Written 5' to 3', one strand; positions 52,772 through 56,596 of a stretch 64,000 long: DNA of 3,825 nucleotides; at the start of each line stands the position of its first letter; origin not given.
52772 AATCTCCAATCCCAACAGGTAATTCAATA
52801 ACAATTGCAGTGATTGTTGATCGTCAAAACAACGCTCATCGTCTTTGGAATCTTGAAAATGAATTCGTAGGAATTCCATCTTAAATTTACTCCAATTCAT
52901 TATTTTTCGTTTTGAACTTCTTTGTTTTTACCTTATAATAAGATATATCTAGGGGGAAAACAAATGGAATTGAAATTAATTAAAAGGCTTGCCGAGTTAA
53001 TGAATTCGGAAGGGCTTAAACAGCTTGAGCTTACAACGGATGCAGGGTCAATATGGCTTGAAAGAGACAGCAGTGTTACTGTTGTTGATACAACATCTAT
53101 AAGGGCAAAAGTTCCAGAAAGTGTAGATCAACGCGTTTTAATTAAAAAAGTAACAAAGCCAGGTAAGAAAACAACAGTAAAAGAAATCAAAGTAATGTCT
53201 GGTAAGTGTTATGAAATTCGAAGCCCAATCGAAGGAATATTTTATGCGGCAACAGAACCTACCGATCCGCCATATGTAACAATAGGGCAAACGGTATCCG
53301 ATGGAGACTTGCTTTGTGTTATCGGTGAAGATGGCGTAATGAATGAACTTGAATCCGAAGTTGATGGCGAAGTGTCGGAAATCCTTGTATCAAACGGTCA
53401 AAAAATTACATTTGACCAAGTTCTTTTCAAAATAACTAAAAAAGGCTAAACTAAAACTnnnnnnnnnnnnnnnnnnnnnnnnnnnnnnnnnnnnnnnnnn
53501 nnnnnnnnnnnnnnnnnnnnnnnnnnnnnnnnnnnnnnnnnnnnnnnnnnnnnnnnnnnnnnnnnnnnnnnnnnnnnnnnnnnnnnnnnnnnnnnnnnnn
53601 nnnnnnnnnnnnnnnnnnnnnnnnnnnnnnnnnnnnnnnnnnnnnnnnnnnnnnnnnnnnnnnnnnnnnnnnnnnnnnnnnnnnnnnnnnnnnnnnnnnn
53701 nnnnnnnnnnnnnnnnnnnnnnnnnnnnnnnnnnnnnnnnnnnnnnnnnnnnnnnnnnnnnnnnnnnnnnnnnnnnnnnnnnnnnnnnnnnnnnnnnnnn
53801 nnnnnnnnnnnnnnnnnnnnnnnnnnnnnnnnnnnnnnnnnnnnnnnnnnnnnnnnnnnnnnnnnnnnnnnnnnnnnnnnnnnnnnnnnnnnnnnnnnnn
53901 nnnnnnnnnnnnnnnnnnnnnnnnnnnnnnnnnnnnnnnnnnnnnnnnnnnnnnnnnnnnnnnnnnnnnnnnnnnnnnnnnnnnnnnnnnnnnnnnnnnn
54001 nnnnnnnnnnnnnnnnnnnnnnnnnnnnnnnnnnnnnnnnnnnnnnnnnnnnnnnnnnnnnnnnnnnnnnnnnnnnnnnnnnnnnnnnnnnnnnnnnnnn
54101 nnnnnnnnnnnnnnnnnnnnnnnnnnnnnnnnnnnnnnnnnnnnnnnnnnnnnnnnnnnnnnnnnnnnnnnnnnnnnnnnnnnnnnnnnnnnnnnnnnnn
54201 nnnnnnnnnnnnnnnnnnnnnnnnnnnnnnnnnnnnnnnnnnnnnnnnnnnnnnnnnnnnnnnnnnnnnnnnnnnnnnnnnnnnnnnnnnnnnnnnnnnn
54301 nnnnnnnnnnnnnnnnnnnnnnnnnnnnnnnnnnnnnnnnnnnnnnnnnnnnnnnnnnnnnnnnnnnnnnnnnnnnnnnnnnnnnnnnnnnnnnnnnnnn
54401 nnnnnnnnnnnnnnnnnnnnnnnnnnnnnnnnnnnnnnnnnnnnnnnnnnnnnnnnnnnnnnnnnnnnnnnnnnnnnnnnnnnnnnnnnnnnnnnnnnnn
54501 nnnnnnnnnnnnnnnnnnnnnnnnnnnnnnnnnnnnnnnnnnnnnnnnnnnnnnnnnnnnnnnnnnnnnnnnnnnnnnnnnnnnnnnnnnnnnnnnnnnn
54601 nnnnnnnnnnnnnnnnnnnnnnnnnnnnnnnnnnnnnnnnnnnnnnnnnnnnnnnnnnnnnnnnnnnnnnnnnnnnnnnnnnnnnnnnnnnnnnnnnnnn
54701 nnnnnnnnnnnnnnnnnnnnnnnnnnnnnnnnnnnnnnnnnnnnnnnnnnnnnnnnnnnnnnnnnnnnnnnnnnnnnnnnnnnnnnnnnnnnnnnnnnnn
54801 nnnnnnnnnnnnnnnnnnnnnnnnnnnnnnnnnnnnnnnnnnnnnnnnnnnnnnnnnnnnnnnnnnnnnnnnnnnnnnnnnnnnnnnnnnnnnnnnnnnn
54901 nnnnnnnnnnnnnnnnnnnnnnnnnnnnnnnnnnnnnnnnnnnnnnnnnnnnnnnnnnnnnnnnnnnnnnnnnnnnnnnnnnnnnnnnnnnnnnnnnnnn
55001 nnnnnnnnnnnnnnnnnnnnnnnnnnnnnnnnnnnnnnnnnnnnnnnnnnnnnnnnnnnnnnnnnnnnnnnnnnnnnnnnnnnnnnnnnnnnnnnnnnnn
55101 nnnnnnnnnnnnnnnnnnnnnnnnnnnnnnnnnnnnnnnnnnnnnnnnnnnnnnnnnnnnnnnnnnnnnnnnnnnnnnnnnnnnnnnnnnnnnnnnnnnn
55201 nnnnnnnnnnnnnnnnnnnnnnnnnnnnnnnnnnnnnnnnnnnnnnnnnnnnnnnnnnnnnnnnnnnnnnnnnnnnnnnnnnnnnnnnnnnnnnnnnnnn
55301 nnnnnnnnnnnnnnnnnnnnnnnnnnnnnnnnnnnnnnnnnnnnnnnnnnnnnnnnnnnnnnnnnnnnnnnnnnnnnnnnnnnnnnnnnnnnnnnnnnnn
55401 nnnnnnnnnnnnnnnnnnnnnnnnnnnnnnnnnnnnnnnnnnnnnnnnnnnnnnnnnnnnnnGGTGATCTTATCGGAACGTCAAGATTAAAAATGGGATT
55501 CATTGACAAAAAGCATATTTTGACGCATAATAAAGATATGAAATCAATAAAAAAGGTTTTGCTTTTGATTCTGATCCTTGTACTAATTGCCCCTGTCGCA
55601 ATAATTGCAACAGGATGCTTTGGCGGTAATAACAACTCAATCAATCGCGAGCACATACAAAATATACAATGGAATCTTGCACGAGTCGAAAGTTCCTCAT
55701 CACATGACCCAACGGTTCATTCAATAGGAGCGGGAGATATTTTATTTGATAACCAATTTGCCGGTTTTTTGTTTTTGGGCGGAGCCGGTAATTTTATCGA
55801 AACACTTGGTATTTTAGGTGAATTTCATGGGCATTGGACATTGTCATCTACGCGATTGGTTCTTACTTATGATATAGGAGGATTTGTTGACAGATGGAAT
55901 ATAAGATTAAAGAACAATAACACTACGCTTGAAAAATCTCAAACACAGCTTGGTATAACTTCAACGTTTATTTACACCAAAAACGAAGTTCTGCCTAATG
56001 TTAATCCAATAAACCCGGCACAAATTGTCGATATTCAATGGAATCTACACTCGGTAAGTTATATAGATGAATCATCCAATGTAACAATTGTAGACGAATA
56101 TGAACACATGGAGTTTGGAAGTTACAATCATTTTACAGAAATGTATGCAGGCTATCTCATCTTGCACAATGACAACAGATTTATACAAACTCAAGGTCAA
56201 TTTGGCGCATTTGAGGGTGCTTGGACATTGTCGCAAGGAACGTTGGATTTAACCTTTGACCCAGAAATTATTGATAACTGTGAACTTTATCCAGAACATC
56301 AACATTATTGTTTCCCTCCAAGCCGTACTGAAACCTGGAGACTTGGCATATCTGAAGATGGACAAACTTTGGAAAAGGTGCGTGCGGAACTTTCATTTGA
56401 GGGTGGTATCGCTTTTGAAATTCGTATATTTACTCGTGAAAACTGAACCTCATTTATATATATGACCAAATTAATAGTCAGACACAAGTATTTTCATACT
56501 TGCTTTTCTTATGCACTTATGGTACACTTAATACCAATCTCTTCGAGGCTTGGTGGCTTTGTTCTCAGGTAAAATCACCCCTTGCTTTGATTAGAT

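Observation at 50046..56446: Orphan type IV coupling protein locus without relaxase or a VirB4/channel set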

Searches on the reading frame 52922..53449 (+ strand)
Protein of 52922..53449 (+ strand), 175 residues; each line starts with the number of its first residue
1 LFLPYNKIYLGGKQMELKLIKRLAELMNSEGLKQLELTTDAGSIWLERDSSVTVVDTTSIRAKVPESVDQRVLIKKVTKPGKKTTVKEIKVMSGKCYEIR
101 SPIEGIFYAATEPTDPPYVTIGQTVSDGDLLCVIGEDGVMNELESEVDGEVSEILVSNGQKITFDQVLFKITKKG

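Call 3: search_protein_families(library=pfam, proteins=[window:52922-53449:+], max_evalue=0.1)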
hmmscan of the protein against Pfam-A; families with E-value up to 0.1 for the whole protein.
window:52922-53449:+ (175 aa): 3 families
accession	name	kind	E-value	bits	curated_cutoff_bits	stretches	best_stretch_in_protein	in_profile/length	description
PF00364.28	Biotin_lipoyl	-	1.8e-14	53.8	22.1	1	98-171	2-73/73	Biotin-requiring enzyme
PF13533.13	Biotin_lipoyl_2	-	6.7e-06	26.2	29.8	1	143-171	3-31/32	Biotin-lipoyl like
PF13437.12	HlyD_3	-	0.01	17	22.2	0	143-173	2-32/106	HlyD family secretion protein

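Call 4: search_protein_families(library=ncbifam, proteins=[window:52922-53449:+], max_evalue=0.1)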
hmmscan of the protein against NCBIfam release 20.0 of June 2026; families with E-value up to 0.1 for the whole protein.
window:52922-53449:+ (175 aa): 18 families
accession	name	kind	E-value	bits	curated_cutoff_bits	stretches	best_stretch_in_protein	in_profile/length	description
TIGR00531.1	BCCP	equivalog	8.9e-28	97.7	115.2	1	15-172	1-155/156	acetyl-CoA carboxylase biotin carboxyl carrier protein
NF005457.0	PRK07051.1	equivalog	1e-13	51.2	87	1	97-172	4-79/80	acetyl-CoA carboxylase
NF006761.0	PRK09282.1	domain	5.5e-13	48.2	402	1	45-172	468-590/591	pyruvate carboxylase subunit B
TIGR01108.1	oadA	equivalog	5.2e-06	25.2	756.5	1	50-168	474-582/582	sodium-extruding oxaloacetate decarboxylase subunit alpha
TIGR01347.1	sucB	equivalog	3.8e-05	23.1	378.65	1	121-173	24-76/404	dihydrolipoyllysine-residue succinyltransferase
NF010643.0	PRK14040.1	subfamily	0.00012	20.7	892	1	55-171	486-594/595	oxaloacetate decarboxylase subunit alpha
NF004309.0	PRK05704.1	equivalog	0.00055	19.4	449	1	120-173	25-78/408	2-oxoglutarate dehydrogenase complex dihydrolipoyllysine-residue succinyltransferase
NF011457.0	PRK14875.1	equivalog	0.0014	17.6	307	1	118-172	24-78/372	acetoin dehydrogenase dihydrolipoyllysine-residue acetyltransferase subunit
TIGR03309.1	matur_yqeB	equivalog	0.0036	16.8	220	1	108-163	168-224/256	selenium-dependent molybdenum cofactor biosynthesis protein YqeB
NF009554.0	PRK12999.1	equivalog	0.0054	14.6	965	1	87-172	1068-1146/1147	pyruvate carboxylase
NF047903.1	MmDecMmdC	equivalog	0.0057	17.1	200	1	119-163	79-123/132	methylmalonyl-CoA decarboxylase subunit gamma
TIGR01235.1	pyruv_carbox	equivalog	0.013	12.9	1114.45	1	118-170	1089-1141/1143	pyruvate carboxylase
TIGR02712.1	urea_carbox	equivalog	0.014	13.1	1303.85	1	83-169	1119-1198/1201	urea carboxylase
TIGR01730.1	RND_mfp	subfamily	0.021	13.8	94.9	0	142-171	28-57/322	efflux RND transporter periplasmic adaptor subunit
NF010645.0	PRK14042.1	equivalog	0.021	13.6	1182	1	118-171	540-593/596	pyruvate carboxylase subunit B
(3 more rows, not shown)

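Call 45: search_solved_structures(query=window:52964-53446:+, max_evalue=0.001, show_alignments=2)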
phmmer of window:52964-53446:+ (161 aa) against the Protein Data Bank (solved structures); distinct sequences matched with E-value up to 0.001: 6.
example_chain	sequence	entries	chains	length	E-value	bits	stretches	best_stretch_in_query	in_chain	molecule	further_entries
4hr7_B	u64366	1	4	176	9.1e-16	61.3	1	1-155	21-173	Biotin carboxyl carrier protein of acetyl-CoA carboxylase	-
3bdo_A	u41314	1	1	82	8.8e-13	51.6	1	83-155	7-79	PROTEIN (ACETYL-COA CARBOXYLASE)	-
1bdo_A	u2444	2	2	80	8.9e-13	51.5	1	84-155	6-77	ACETYL-COA CARBOXYLASE | PROTEIN (ACETYL-COA CARBOXYLASE)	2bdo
1a6x_A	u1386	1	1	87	9.5e-13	51.5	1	83-155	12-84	APO-BIOTIN CARBOXYL CARRIER PROTEIN OF ACETYL-COA CARBOXYLASE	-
8uxz_B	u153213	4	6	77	1.1e-12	51.2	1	85-155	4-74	Biotin carboxyl carrier protein of acetyl-CoA carboxylase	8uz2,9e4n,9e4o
1lab_A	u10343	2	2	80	0.00039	23.5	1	104-157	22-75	DIHYDROLIPOAMIDE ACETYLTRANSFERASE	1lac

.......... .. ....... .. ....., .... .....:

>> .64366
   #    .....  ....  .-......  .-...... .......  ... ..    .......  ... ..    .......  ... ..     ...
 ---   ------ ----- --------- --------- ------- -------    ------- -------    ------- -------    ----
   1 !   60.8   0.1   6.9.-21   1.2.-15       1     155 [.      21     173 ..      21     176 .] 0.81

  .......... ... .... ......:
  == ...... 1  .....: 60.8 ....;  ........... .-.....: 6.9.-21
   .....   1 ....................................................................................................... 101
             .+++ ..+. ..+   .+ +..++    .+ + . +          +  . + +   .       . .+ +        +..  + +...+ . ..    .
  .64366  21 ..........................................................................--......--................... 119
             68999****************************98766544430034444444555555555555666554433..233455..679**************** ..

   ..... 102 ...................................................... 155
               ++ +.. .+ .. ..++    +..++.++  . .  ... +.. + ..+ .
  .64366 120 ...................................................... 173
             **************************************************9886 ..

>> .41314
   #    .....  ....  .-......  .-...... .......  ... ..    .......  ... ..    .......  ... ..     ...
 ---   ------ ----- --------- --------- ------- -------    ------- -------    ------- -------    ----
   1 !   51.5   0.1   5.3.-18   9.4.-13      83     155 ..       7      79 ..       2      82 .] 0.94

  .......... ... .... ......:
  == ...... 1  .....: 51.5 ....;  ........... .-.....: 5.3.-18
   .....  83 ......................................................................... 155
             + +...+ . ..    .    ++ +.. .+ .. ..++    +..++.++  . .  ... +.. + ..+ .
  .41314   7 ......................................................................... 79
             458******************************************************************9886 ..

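Call 61: search_protein_families(library=padloc, proteins=[window:52964-53446:+], max_evalue=0.01)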
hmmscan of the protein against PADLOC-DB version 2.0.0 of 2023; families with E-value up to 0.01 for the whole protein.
window:52964-53446:+ (161 aa): 0 families

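Call 75: list_cluster_members(proteins=[P0001, P0121, window:52964-53446:+, window:55538-56443:+, window:50599-51027:+])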
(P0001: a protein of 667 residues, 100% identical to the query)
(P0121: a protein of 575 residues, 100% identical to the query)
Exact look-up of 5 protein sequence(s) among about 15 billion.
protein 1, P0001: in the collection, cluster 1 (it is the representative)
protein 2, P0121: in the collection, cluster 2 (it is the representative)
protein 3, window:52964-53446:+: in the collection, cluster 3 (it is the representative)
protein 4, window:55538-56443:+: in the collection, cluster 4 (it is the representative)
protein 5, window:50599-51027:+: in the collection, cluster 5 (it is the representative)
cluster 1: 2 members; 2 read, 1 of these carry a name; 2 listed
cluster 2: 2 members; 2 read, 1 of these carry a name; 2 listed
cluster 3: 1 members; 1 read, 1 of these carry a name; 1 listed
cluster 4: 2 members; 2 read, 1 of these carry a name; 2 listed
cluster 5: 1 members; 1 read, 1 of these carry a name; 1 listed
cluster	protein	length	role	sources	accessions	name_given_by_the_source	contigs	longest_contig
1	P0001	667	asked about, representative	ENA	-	-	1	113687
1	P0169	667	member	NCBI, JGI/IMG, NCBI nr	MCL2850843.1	MAG: type IV secretory system conjugative DNA transfer family protein [Firmicutes ... | type IV secretory system conjugative DNA transfer family protein [Bacillota bacterium]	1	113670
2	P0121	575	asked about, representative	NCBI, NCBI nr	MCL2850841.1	MAG: hypothetical protein FWE01_00560 [Firmicutes bacterium] | hypothetical protein [Bacillota bacterium]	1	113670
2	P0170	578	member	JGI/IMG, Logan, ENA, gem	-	-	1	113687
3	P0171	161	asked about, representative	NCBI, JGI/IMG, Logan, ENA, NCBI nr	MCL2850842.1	MAG: hypothetical protein FWE01_00565 [Firmicutes bacterium] | hypothetical protein [Bacillota bacterium]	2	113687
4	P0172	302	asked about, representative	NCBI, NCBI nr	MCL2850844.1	MAG: hypothetical protein FWE01_00575 [Firmicutes bacterium] | hypothetical protein [Bacillota bacterium]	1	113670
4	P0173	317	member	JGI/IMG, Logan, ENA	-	-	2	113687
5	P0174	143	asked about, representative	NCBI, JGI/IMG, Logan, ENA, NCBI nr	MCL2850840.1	MAG: hypothetical protein FWE01_00555 [Firmicutes bacterium] | hypothetical protein [Bacillota bacterium]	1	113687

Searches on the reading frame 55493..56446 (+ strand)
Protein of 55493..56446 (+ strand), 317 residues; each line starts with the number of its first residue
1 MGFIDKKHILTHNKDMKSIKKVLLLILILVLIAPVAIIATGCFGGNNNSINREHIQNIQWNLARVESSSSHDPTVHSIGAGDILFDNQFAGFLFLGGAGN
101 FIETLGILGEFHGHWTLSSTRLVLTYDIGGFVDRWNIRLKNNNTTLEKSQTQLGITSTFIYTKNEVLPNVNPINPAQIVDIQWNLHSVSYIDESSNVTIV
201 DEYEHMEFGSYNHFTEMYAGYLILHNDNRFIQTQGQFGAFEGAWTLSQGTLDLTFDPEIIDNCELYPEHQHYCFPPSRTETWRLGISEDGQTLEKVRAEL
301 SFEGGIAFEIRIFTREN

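Call 3: search_protein_families(library=pfam, proteins=[window:55493-56446:+], max_evalue=0.1)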
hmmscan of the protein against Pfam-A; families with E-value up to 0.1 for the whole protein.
window:55493-56446:+ (317 aa): 1 family
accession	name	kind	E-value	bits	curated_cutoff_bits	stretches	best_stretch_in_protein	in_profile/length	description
PF13648.12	Lipocalin_4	-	0.0016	19.7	22.4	0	183-257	5-71/89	Lipocalin-like domain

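Call 4: search_protein_families(library=ncbifam, proteins=[window:55493-56446:+], max_evalue=0.1)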
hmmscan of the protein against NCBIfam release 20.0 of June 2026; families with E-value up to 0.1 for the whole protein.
window:55493-56446:+ (317 aa): 1 family
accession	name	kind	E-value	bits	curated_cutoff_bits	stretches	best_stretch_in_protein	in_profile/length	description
NF033218.1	anchor_AmaP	equivalog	0.095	12.5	55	0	16-56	1-37/166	alkaline shock response membrane anchor protein AmaP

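Call 61: search_protein_families(library=padloc, proteins=[window:55538-56443:+], max_evalue=0.01)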
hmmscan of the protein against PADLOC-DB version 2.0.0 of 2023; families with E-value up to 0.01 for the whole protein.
window:55538-56443:+ (302 aa): 0 families
